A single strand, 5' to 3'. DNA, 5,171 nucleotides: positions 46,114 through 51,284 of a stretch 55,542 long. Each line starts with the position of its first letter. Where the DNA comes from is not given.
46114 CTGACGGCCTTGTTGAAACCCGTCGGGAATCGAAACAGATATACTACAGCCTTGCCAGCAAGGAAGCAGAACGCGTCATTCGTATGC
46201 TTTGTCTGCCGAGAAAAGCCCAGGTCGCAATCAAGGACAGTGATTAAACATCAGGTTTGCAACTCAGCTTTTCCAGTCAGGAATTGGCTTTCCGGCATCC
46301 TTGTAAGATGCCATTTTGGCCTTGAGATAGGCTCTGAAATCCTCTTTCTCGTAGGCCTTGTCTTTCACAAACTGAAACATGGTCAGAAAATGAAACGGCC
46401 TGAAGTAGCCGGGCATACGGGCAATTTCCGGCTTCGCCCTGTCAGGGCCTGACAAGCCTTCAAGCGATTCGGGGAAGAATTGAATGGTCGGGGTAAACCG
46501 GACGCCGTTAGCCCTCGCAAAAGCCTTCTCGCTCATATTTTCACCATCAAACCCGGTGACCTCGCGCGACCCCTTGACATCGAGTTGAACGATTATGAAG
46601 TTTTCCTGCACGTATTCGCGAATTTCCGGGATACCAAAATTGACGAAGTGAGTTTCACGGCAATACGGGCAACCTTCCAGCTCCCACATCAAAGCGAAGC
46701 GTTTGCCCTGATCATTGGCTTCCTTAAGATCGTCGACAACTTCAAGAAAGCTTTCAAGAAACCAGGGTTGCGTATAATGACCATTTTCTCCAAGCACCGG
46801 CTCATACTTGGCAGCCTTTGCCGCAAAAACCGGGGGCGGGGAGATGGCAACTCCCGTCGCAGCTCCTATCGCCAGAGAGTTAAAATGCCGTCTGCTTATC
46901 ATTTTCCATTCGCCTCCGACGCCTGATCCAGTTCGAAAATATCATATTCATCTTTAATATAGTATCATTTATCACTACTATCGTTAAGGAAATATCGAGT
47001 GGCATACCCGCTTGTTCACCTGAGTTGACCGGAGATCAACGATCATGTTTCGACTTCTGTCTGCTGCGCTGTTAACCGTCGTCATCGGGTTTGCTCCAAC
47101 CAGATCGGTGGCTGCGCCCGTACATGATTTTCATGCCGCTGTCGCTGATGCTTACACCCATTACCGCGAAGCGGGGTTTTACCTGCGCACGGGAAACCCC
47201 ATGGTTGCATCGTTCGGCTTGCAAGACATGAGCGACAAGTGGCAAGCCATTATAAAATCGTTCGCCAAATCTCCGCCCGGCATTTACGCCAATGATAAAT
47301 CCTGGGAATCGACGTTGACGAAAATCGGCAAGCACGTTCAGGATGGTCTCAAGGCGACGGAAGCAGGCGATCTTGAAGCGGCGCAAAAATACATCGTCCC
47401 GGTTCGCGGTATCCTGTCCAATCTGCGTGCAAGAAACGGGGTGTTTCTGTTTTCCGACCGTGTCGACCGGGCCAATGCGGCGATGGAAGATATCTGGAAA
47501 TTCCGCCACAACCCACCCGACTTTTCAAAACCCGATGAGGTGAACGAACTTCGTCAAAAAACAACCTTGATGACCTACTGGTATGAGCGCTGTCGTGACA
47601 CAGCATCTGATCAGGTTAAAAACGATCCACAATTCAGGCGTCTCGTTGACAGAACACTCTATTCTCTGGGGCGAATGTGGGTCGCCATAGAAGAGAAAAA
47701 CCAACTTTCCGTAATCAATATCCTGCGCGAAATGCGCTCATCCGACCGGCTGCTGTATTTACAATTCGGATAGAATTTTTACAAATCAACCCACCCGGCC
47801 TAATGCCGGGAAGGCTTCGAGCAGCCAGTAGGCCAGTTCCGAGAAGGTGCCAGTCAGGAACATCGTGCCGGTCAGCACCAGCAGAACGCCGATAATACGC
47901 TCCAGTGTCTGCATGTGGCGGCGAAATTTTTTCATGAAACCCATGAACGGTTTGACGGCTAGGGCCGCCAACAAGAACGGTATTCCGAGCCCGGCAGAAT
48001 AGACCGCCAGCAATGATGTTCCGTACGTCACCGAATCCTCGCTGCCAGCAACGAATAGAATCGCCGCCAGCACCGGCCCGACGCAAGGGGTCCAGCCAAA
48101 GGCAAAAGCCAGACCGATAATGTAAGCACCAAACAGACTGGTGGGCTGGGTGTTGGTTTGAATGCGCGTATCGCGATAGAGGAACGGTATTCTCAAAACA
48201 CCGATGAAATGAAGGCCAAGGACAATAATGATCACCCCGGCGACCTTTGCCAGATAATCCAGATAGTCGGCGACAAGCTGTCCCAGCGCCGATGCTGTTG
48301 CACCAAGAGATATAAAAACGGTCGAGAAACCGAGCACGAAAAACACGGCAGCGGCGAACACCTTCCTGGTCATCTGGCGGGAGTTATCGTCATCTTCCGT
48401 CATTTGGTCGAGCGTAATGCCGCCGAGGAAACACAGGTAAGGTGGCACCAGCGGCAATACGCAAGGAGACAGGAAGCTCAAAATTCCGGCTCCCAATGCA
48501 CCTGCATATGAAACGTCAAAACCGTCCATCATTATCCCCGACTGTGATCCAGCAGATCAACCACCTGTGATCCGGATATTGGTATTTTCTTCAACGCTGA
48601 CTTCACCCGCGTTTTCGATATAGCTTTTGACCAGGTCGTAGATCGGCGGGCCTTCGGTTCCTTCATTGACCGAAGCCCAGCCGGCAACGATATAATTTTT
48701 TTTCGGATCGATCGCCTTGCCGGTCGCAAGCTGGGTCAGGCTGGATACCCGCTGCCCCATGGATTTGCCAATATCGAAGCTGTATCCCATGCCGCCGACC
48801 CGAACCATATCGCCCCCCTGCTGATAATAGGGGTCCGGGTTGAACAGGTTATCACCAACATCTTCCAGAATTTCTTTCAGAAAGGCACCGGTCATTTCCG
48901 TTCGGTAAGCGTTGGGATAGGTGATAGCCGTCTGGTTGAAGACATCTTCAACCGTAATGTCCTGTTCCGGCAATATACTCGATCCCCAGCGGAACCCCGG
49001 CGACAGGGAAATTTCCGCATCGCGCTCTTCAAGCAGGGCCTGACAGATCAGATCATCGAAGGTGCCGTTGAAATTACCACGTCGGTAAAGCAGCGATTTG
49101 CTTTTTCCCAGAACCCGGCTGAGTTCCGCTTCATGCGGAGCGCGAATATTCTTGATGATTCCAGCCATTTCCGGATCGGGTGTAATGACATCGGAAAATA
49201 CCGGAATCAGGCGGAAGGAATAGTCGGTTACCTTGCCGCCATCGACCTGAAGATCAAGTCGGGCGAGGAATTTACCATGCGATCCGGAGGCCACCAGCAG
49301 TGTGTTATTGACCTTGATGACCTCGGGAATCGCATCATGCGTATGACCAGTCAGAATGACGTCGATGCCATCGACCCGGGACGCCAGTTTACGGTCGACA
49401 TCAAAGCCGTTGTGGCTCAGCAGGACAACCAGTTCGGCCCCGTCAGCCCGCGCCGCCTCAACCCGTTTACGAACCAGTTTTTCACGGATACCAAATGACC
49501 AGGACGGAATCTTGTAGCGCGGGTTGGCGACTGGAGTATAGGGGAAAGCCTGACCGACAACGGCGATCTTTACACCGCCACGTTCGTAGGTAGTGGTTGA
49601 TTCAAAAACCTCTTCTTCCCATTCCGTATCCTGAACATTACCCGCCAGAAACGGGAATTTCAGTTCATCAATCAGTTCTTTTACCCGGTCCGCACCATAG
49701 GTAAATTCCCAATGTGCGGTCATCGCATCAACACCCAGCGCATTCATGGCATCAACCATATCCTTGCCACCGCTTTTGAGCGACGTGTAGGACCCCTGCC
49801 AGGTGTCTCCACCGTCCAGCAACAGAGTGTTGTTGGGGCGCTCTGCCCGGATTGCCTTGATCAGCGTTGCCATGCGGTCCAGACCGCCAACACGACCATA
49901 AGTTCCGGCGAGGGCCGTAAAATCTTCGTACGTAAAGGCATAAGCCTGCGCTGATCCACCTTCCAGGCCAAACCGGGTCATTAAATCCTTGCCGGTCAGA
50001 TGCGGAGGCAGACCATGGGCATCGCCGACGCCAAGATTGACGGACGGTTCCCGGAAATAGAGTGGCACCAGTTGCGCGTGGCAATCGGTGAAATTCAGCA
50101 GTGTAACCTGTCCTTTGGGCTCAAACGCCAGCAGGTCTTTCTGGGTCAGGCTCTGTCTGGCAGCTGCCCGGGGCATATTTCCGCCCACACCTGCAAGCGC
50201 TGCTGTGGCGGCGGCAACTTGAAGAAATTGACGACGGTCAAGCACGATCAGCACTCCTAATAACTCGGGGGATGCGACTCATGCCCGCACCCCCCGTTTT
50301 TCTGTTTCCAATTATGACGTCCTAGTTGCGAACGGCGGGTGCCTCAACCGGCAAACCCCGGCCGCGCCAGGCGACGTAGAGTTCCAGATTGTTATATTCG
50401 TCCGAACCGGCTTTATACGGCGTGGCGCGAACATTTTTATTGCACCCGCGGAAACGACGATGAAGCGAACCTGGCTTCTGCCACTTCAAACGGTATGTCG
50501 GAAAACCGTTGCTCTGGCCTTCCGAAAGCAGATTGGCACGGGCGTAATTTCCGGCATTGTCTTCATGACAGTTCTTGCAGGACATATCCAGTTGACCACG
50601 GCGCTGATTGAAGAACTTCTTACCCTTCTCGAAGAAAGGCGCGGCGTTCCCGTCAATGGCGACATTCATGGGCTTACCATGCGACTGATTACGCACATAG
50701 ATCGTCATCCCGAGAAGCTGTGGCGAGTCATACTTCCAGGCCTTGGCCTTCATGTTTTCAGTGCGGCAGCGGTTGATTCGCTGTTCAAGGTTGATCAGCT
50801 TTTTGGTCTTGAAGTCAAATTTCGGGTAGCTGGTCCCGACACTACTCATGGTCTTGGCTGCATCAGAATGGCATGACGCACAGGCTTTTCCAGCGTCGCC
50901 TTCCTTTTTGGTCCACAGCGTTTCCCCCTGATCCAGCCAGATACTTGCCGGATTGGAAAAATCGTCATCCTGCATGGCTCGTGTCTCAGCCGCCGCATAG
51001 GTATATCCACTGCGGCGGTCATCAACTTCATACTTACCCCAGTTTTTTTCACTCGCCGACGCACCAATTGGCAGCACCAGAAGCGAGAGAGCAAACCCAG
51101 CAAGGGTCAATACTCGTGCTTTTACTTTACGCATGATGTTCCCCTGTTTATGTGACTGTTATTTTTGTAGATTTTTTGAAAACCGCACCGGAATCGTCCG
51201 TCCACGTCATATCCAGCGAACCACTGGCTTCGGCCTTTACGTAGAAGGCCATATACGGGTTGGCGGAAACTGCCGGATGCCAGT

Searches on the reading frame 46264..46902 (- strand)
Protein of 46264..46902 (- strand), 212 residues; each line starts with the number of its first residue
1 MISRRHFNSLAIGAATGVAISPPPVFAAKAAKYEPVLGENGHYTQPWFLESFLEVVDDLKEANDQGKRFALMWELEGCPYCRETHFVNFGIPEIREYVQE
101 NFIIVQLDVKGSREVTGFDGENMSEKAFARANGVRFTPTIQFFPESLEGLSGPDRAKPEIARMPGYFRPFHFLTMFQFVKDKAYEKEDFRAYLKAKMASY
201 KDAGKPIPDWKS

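Call 89: search_protein_families(library=ncbifam, proteins=[window:46264-46902:-], max_evalue=1e-8)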
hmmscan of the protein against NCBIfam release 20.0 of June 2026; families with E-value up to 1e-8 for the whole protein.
window:46264-46902:- (212 aa): 0 families

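Call 114: search_protein_families(library=pfam, proteins=[window:46264-46902:-], max_evalue=0.00001)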
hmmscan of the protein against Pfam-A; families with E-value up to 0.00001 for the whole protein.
window:46264-46902:- (212 aa): 1 family
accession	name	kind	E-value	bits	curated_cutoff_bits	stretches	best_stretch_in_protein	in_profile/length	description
PF13098.12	Thioredoxin_2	-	1.1e-15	58.3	27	1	63-146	2-85/104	Thioredoxin-like domain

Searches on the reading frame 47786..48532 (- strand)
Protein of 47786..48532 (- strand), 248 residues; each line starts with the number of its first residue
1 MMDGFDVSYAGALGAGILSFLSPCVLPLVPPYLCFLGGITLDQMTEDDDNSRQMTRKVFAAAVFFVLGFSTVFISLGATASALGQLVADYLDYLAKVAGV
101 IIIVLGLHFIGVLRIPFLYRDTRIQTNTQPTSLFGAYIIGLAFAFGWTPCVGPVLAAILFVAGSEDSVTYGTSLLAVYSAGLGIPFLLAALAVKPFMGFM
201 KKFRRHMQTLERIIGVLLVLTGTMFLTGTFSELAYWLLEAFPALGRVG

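Call 89: search_protein_families(library=ncbifam, proteins=[window:47786-48532:-], max_evalue=1e-8)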
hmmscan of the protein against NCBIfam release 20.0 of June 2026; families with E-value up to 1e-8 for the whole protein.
window:47786-48532:- (248 aa): 3 families
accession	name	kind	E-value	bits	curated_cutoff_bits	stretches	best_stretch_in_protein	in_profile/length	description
NF045694.1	seleno_TsoB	exception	7.2e-14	50.8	805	1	11-239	187-404/572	rhodanese/DsbD fusion-like selenoprotein TsoB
NF001419.0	PRK00293.1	subfamily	6.4e-13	48.1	330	1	8-234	171-390/574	protein-disulfide reductase DsbD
NF040495.1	tranport_ArsG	equivalog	1.1e-09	38.1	200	1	7-226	5-221/225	aromatic aminobenezylarsenical efflux permease ArsG family transporter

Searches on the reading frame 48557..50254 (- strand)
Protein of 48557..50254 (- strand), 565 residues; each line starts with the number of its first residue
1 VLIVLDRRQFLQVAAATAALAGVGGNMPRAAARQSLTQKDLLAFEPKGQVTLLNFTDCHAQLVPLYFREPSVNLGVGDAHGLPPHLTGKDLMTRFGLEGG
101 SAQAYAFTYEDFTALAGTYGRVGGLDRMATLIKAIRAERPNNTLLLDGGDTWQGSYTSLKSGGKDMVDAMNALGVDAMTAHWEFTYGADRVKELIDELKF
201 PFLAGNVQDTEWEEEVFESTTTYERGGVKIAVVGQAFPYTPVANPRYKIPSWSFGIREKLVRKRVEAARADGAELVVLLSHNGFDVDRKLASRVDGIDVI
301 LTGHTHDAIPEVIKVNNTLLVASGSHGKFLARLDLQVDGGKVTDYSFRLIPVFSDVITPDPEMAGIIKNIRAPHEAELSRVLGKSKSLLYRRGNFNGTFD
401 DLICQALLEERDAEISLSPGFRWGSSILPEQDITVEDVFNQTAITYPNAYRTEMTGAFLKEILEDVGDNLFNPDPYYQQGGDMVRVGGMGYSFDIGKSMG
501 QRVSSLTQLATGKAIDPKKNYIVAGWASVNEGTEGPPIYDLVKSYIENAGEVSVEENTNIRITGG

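Call 89: search_protein_families(library=ncbifam, proteins=[window:48557-50254:-], max_evalue=1e-8)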
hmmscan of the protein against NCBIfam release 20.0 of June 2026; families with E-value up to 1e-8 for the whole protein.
window:48557-50254:- (565 aa): 12 families
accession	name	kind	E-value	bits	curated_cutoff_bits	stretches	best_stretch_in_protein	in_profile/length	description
TIGR04486.1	thiosulf_SoxB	equivalog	2.5e-253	841.4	550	1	6-564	1-555/556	thiosulfohydrolase SoxB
NF041198.1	UshA_like_PCGU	equivalog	3.2e-28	98.6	275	1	122-338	46-268/519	UshA-like (seleno)protein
NF006934.0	PRK09419.1-1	subfamily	6.6e-27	93.6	1646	1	121-350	76-316/1174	multifunctional 2',3'-cyclic-nucleotide 2'-phosphodiesterase/3'-nucleotidase/5'-nucleotidase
NF006937.0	PRK09419.1-4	equivalog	1.3e-22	79.2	2554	1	275-551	845-1128/1411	multifunctional 2',3'-cyclic-nucleotide 2'-phosphodiesterase/3'-nucleotidase/5'-nucleotidase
NF006935.0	PRK09419.1-2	equivalog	6.9e-19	67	2801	1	272-542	863-1141/1445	multifunctional 2',3'-cyclic-nucleotide 2'-phosphodiesterase/3'-nucleotidase/5'-nucleotidase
NF007109.1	PRK09558.1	equivalog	6.6e-18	64.8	600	1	124-301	57-238/550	bifunctional UDP-sugar hydrolase/5'-nucleotidase UshA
NF006936.0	PRK09419.1-3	equivalog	9.6e-18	63.2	2542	1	196-523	818-1142/1212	multifunctional 2',3'-cyclic-nucleotide 2'-phosphodiesterase/3'-nucleotidase/5'-nucleotidase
NF006938.0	PRK09420.1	equivalog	3e-17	62.3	486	1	122-311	50-265/648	bifunctional 2',3'-cyclic-nucleotide 2'-phosphodiesterase/3'-nucleotidase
TIGR01530.1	nadN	equivalog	2.2e-16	59.5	436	1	121-307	30-217/550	NAD nucleotidase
TIGR01390.1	CycNucDiestase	equivalog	1.4e-15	56.8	883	1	124-311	30-243/626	2',3'-cyclic-nucleotide 2'-phosphodiesterase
NF040549.1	Nt5e_LPXTG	exception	1.9e-15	56.2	1050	1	122-208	117-202/731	cell surface ecto-5'-nucleotidase Nt5e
NF008871.0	PRK11907.1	equivalog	1e-11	43.8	1266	1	124-311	143-357/814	bifunctional 2',3'-cyclic-nucleotide 2'-phosphodiesterase/3'-nucleotidase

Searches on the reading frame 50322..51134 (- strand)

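Call 89: search_protein_families(library=ncbifam, proteins=[window:50322-51134:-], max_evalue=1e-8)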
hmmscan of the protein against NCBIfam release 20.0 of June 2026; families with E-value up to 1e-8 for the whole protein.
window:50322-51134:- (270 aa): 1 family
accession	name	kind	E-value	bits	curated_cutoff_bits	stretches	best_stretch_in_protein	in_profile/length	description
TIGR04484.1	thiosulf_SoxA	equivalog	9.8e-74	247.2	110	1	62-270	1-212/212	sulfur oxidation c-type cytochrome SoxA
